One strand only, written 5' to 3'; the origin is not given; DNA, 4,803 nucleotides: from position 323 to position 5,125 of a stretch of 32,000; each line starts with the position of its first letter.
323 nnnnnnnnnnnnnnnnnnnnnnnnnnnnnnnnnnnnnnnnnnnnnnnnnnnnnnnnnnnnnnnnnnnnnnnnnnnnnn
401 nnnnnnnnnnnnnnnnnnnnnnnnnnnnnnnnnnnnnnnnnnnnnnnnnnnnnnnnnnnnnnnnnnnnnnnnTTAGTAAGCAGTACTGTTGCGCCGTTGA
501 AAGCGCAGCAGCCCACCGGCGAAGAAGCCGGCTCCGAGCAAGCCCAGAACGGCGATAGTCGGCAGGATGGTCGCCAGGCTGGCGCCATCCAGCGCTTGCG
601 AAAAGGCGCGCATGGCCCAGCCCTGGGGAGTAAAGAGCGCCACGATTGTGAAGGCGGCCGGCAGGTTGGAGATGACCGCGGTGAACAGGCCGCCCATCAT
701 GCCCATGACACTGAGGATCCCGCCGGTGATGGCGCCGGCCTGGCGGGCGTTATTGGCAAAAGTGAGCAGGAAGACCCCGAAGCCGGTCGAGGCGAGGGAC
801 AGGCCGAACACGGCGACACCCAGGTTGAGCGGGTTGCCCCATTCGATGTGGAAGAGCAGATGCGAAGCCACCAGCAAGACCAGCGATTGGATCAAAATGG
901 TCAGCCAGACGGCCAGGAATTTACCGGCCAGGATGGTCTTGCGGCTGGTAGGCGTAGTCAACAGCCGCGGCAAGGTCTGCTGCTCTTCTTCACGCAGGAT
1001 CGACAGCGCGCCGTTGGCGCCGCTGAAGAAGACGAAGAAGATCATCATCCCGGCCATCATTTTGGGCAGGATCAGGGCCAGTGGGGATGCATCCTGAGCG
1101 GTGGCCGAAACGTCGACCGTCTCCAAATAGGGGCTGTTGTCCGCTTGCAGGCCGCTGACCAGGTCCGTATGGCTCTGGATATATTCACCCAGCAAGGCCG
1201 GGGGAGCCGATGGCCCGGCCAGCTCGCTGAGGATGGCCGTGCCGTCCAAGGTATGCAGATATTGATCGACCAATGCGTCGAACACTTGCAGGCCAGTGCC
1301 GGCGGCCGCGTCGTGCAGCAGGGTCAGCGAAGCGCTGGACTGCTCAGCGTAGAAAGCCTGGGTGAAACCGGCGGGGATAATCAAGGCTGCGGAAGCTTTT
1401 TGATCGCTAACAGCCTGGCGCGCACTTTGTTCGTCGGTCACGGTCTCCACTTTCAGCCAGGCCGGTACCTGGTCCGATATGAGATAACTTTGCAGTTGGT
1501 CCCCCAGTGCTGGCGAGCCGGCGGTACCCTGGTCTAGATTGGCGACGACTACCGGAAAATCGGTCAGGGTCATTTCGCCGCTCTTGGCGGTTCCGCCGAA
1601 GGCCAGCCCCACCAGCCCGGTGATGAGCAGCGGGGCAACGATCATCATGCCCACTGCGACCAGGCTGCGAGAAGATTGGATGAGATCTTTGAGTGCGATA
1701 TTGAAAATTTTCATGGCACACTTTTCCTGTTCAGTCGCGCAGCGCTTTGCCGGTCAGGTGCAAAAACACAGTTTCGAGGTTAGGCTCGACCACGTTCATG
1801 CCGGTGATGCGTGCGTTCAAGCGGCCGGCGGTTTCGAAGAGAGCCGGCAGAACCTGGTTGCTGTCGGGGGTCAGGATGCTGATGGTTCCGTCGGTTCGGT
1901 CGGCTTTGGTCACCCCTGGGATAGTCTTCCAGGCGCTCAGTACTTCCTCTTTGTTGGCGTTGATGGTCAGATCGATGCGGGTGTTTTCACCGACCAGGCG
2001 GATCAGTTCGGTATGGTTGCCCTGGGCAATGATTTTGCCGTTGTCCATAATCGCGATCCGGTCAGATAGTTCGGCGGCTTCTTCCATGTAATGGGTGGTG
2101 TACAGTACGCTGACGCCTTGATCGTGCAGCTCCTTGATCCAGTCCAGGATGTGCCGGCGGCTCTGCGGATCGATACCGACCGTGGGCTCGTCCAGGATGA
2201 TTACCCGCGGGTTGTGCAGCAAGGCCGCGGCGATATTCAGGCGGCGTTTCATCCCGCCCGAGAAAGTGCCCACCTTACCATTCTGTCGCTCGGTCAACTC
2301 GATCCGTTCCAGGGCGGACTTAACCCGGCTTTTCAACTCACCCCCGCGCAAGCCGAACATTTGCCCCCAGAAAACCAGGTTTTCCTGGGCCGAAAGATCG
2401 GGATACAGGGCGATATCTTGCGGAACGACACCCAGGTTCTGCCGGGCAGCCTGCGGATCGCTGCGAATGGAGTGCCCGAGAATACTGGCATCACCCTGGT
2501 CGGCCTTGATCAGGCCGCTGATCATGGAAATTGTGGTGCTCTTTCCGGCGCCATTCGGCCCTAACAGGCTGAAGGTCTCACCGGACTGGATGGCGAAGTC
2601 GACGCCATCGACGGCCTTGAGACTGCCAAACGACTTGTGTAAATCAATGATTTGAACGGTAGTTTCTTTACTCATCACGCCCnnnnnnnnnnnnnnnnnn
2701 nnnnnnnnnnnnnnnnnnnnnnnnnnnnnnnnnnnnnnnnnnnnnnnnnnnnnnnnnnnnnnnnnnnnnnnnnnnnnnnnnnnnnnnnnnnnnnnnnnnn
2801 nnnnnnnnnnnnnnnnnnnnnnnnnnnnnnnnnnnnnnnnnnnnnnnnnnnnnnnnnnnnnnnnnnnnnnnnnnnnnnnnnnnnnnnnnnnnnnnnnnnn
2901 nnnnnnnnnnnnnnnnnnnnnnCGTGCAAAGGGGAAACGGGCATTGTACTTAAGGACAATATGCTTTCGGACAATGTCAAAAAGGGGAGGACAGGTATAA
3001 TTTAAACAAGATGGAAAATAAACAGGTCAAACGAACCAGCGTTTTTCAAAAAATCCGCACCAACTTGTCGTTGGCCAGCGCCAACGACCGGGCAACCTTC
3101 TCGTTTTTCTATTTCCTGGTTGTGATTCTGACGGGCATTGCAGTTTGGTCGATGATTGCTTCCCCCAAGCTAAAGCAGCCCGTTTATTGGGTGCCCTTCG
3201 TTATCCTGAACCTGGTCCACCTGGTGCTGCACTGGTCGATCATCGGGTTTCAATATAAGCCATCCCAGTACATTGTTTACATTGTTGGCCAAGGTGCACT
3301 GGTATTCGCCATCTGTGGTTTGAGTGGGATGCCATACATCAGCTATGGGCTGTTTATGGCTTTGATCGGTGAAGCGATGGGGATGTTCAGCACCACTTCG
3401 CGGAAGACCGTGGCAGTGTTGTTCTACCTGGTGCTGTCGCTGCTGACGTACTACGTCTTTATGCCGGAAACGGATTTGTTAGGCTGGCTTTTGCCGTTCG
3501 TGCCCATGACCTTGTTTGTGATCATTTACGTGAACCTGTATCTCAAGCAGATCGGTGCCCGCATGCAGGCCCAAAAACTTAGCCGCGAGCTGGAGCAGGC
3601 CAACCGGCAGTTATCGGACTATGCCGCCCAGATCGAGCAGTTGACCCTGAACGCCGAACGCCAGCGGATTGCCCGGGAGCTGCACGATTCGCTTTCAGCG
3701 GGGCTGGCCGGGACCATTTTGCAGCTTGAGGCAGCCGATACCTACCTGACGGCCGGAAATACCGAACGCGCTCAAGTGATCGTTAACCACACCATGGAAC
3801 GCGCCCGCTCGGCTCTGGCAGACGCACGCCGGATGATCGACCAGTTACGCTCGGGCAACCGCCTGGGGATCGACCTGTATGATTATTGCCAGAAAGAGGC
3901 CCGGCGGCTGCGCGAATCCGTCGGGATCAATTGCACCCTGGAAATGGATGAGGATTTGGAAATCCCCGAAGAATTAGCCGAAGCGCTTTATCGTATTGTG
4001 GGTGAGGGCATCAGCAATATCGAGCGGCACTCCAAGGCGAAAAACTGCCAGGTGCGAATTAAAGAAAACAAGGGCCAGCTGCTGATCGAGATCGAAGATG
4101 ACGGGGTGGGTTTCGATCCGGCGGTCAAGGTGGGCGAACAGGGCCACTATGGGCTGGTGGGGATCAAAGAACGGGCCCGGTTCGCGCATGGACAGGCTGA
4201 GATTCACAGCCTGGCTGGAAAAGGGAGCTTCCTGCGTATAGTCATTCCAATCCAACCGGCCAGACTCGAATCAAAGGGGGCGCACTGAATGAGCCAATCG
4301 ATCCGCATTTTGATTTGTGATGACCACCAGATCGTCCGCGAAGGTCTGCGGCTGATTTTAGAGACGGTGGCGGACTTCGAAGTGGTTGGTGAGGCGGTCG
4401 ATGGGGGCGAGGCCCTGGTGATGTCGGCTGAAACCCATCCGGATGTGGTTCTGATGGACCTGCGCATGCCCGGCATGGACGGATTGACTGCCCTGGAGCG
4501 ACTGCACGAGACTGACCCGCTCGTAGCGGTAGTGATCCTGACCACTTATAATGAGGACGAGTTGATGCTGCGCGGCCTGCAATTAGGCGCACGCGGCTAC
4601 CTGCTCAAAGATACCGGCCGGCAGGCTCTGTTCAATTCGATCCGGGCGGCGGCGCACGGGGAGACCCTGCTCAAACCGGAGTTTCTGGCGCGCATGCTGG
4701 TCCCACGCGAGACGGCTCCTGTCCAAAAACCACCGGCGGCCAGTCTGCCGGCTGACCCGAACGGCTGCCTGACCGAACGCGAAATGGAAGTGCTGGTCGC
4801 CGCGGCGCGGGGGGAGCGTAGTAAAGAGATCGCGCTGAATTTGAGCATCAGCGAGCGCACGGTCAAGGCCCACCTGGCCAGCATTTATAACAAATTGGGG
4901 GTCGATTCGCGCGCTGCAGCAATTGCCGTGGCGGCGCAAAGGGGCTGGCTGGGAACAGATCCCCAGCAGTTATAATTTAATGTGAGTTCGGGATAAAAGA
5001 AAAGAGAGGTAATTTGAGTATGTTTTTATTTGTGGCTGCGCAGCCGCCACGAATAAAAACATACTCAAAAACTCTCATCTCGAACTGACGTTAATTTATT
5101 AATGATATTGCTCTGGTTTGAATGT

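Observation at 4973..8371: Family of long, near-perfect hairpin repeats with mirrored arm changes at every gene boundary between the two-component system and cysS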

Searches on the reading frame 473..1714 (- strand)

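Call 7: search_protein_families(library=pfam, proteins=[window:473-1714:-])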
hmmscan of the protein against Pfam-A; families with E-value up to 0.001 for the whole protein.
window:473-1714:- (413 aa): 6 families
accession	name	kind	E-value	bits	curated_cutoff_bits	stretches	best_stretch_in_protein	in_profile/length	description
PF12698.13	ABC2_membrane_3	-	5.9e-39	134.6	31.6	1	23-402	6-346/347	ABC-2 family transporter protein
PF12679.13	ABC2_membrane_2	-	7.7e-22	78.3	27.2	1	5-408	2-281/283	ABC-2 family transporter protein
PF01061.29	ABC2_membrane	-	2.1e-16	60.5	26.9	1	220-374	51-209/211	ABC-2 type transporter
PF12730.13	ABC2_membrane_4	-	5.8e-08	33.3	27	1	218-314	51-146/179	ABC-2 family transporter protein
PF13346.12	ABC2_membrane_5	-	8.9e-06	25.8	25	1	214-355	29-169/205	ABC-2 family transporter protein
PF12051.14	DUF3533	-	1.4e-05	24.6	27.6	1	44-305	21-280/380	Protein of unknown function (DUF3533)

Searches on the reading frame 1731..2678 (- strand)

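Call 7: search_protein_families(library=pfam, proteins=[window:1731-2678:-])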
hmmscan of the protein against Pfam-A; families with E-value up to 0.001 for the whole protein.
window:1731-2678:- (315 aa): 3 families
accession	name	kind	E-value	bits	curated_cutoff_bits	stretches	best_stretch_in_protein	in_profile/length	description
PF00005.33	ABC_tran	-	1.2e-34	120.3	25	1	24-166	2-136/137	ABC transporter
PF13304.12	AAA_21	-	4.4e-15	57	27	1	137-196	236-298/304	AAA domain, putative AbiEii toxin, Type IV TA system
PF13732.12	DrrA1-3_C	-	0.00028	21.9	27.4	1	237-308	17-80/81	ATP-binding protein DrrA1-3-like, C-terminal domain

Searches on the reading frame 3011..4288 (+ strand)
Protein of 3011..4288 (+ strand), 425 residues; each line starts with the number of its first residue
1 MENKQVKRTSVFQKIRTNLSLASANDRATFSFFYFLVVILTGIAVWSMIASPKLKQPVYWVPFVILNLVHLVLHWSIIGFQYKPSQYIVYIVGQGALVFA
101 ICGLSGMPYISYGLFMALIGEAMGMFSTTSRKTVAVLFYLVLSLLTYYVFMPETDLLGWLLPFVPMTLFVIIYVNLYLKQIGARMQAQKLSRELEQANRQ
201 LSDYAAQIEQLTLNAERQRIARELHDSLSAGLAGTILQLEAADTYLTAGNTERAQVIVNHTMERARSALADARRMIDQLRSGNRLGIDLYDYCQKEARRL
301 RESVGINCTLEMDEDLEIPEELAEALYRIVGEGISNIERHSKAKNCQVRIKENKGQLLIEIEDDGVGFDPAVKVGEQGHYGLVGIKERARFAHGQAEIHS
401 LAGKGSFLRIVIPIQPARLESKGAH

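Call 7: search_protein_families(library=pfam, proteins=[window:3011-4288:+])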
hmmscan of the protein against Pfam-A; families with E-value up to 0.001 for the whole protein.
window:3011-4288:+ (425 aa): 3 families
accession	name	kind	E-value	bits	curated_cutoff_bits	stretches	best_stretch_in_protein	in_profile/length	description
PF07730.19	HisKA_3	-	8.7e-14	52.3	24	1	216-282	1-66/68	Histidine kinase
PF02518.31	HATPase_c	-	1.5e-09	38.7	26.4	1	324-415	4-110/111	Histidine kinase-, DNA gyrase B-, and HSP90-like ATPase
PF13581.12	HATPase_c_2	-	0.00029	21.3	27.4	1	317-373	23-84/127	Histidine kinase-like ATPase domain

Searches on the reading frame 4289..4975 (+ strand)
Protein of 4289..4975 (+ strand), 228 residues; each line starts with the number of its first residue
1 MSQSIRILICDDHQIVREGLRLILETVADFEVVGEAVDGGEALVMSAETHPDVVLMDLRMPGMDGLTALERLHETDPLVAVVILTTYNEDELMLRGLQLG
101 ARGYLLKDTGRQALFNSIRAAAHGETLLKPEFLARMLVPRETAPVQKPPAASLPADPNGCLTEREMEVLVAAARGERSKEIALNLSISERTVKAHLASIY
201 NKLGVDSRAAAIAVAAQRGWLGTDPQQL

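Call 7: search_protein_families(library=pfam, proteins=[window:4289-4975:+])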
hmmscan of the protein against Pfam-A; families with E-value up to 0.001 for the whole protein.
window:4289-4975:+ (228 aa): 3 families
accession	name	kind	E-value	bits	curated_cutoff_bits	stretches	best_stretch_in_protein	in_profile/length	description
PF00072.30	Response_reg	-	4.6e-29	101.2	30.2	1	7-118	1-110/111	Response regulator receiver domain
PF00196.25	GerE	-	9.2e-19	67.3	23.5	1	161-215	3-57/57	Bacterial regulatory proteins, luxR family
PF08281.18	Sigma70_r4_2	-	0.00028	20.9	25.7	1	161-197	11-48/54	Sigma-70, region 4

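Call 57: find_homologous_proteins(query=window:4289-4975:+)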
Query window:4289-4975:+ (228 aa): 8000 proteins with E <= 0.001 among 8000 candidates; the best 120 are listed.
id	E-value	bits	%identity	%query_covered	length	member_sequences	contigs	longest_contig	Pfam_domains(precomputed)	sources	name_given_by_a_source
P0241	3.5e-141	486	100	100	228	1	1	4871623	PF00196.26,PF00072.31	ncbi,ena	-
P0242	1.2e-107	377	82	96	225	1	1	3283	PF00196.26,PF00072.31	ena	-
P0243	4.6e-96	339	74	97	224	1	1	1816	PF00196.26,PF00072.31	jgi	jgi:NarL family two-component system response regulator YdfI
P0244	1.8e-95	337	74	97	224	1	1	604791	PF00196.26,PF00072.31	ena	-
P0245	5.6e-89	316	71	97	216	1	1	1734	PF00196.26,PF08281.19,PF00072.31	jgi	jgi:NarL family two-component system response regulator YdfI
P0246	2.0e-87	310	71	97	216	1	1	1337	PF00196.26,PF08281.19,PF00072.31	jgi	-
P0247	6.8e-86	305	72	96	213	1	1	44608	PF13384.13,PF13518.13,PF00196.26,PF04545.23,PF08281.19,PF00072.31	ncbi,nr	ncbi:MAG: response regulator transcription factor [Anaerolineae bacterium]|nr:response regulator tra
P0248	1.4e-85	304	71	95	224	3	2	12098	PF00196.26,PF08281.19,PF00072.31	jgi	jgi:NarL family two-component system response regulator YdfI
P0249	1.6e-85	304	70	97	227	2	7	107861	PF00196.26,PF08281.19,PF00072.31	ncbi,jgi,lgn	-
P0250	1.7e-85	304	69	97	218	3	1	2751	PF13384.13,PF13518.13,PF00196.26,PF08281.19,PF00072.31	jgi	jgi:NarL family two-component system response regulator YdfI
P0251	1.7e-85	304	71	95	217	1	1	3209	PF00196.26,PF08281.19,PF00072.31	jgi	jgi:NarL family two-component system response regulator YdfI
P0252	2.5e-85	304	72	95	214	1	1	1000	PF00196.26,PF08281.19,PF00072.31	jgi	jgi:NarL family two-component system response regulator YdfI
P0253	2.8e-85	303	69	96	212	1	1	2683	PF00196.26,PF08281.19,PF00072.31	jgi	jgi:two-component system, NarL family, response regulator YdfI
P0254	3.0e-85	303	71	95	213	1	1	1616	PF00196.26,PF08281.19,PF00072.31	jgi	jgi:two-component system, NarL family, response regulator YdfI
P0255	3.1e-85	303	67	98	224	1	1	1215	PF13384.13,PF13518.13,PF00196.26,PF04545.23,PF08281.19,PF00072.31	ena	-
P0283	2.6e-84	300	72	96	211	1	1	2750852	PF00196.26,PF08281.19,PF00072.31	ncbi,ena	-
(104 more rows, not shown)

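Call 58: find_encoding_contigs(protein=P0244, flank=10000, max_places=2)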
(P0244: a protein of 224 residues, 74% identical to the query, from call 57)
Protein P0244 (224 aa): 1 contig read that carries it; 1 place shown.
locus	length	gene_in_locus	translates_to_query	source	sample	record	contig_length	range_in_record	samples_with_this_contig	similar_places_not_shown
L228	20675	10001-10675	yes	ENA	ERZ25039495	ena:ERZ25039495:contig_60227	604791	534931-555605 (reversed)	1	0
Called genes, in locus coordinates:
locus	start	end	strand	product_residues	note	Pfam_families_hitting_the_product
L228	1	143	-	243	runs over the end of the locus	PF01895:PhoU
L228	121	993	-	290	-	PF00005:ABC_tran, PF13304:AAA_21 (faint), PF02463:SMC_N (weak)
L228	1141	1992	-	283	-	PF00528:BPD_transp_1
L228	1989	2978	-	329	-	PF00528:BPD_transp_1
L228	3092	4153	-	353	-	PF12849:PBP_like_2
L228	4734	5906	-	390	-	PF12698:ABC2_membrane_3, PF01061:ABC2_membrane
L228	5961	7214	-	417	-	PF12679:ABC2_membrane_2, PF12698:ABC2_membrane_3, PF01061:ABC2_membrane, PF12730:ABC2_membrane_4 (weak)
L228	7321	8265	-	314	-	PF00005:ABC_tran, PF13304:AAA_21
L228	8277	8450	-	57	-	-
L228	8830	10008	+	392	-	PF07730:HisKA_3, PF02518:HATPase_c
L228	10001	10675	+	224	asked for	PF00072:Response_reg, PF00196:GerE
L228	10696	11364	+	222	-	PF01596:Methyltransf_3, PF13578:Methyltransf_24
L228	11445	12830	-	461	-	PF01406:tRNA-synt_1e, PF09334:tRNA-synt_1g (faint), PF23493:CysS_C (weak)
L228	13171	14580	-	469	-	PF00266:Aminotran_5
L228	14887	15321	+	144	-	PF02381:MraZ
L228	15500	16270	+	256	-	PF01795:Methyltransf_5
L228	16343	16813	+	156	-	-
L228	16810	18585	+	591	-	PF03717:PBP_dimer, PF00905:Transpeptidase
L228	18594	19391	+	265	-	PF01225:Mur_ligase (faint), PF08245:Mur_ligase_M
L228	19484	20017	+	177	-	PF02875:Mur_ligase_C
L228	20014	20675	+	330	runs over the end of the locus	PF00953:Glycos_transf_4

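Call 59: find_encoding_contigs(protein=P0243, flank=3000, max_places=2)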
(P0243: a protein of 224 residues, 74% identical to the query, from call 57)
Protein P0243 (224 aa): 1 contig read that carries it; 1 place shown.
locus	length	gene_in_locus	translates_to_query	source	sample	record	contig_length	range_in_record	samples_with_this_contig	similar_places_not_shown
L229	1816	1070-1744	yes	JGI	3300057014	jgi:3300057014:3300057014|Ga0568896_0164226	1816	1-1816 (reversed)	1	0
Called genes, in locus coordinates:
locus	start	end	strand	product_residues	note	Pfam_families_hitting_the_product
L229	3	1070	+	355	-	?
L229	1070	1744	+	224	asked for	PF00072:Response_reg, PF00196:GerE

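Call 72: find_encoding_contigs(protein=P0283, flank=10000, max_places=1)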
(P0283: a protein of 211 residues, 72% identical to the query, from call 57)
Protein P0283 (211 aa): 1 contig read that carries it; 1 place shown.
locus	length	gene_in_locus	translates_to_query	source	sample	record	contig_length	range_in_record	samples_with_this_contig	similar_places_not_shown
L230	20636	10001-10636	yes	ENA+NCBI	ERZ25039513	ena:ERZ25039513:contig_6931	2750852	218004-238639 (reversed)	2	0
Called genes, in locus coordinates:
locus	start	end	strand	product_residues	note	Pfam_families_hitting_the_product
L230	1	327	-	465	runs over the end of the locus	PF01209:Ubie_methyltran, PF13489:Methyltransf_23, PF13847:Methyltransf_31, PF08241:Methyltransf_11, PF08242:Methyltransf_12, PF13649:Methyltransf_25, PF01135:PCMT, PF13489:Methyltransf_23, +18 more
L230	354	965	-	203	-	PF24709:DUF7670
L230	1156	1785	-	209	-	PF03264:Cytochrom_NNT, PF14522:Cytochrome_C7 (faint), PF14537:Cytochrom_c3_2 (faint), PF09699:Paired_CXXCH_1 (faint)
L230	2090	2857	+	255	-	-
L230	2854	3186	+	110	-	PF13601:HTH_34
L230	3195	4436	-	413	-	PF00083:Sugar_tr (faint), PF07690:MFS_1, PF12832:MFS_1_like, PF07690:MFS_1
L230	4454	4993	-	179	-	PF20229:ChrB_N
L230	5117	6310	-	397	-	PF12679:ABC2_membrane_2, PF12698:ABC2_membrane_3, PF01061:ABC2_membrane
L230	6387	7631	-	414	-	PF12679:ABC2_membrane_2, PF12698:ABC2_membrane_3, PF01061:ABC2_membrane, PF12730:ABC2_membrane_4 (weak)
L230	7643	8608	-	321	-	PF00005:ABC_tran, PF13304:AAA_21 (faint), PF13732:DrrA1-3_C (weak)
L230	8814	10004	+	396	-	PF07730:HisKA_3, PF02518:HATPase_c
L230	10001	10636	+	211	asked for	PF00072:Response_reg, PF08281:Sigma70_r4_2 (faint), PF00196:GerE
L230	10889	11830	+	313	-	PF08240:ADH_N, PF00107:ADH_zinc_N, PF13602:ADH_zinc_N_2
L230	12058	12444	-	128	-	PF02661:Fic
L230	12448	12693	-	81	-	PF04014:MazE_antitoxin (weak)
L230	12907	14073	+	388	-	PF01168:Ala_racemase_N, PF00842:Ala_racemase_C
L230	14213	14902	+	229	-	PF13442:Cytochrome_CBB3 (faint), PF22085:NorB_cytochrome_c-like (faint), PF00034:Cytochrom_C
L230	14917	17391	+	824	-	PF00115:COX1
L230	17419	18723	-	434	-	PF07690:MFS_1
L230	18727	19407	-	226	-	PF02665:Nitrate_red_gam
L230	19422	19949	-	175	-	PF02613:Nitrate_red_del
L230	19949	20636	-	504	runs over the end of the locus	PF12797:Fer4_2 (faint), PF12837:Fer4_6 (faint), PF12838:Fer4_7 (weak), PF13237:Fer4_10, PF13247:Fer4_11, PF14711:Nitr_red_bet_C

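Call 73: find_encoding_contigs(protein=P0247, flank=10000, max_places=1)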
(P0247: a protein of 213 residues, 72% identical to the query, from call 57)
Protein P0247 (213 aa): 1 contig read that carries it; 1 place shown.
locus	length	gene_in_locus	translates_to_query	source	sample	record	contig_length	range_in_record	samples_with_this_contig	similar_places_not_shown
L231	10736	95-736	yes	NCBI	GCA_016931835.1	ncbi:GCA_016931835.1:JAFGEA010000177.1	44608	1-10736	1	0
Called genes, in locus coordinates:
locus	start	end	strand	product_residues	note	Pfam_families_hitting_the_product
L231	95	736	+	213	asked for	PF00072:Response_reg, PF00196:GerE, PF04545:Sigma70_r4 (weak), PF08281:Sigma70_r4_2, PF13384:HTH_23 (weak), PF13518:HTH_28 (weak)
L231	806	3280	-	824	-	PF17900:Peptidase_M1_N, PF01433:Peptidase_M1, PF11838:ERAP1_C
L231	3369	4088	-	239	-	PF00117:GATase, PF07722:Peptidase_C26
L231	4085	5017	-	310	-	-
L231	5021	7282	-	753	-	PF03415:Peptidase_C11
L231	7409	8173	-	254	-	PF02522:Antibiotic_NAT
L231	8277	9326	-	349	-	PF03989:DNA_gyraseA_C (faint)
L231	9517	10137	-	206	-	PF28549:NDPSase_N, PF00293:NUDIX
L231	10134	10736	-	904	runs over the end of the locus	PF13802:Gal_mutarotas_2, PF01055:Glyco_hydro_31_2nd, PF21365:Glyco_hydro_31_3rd, PF17137:DUF5110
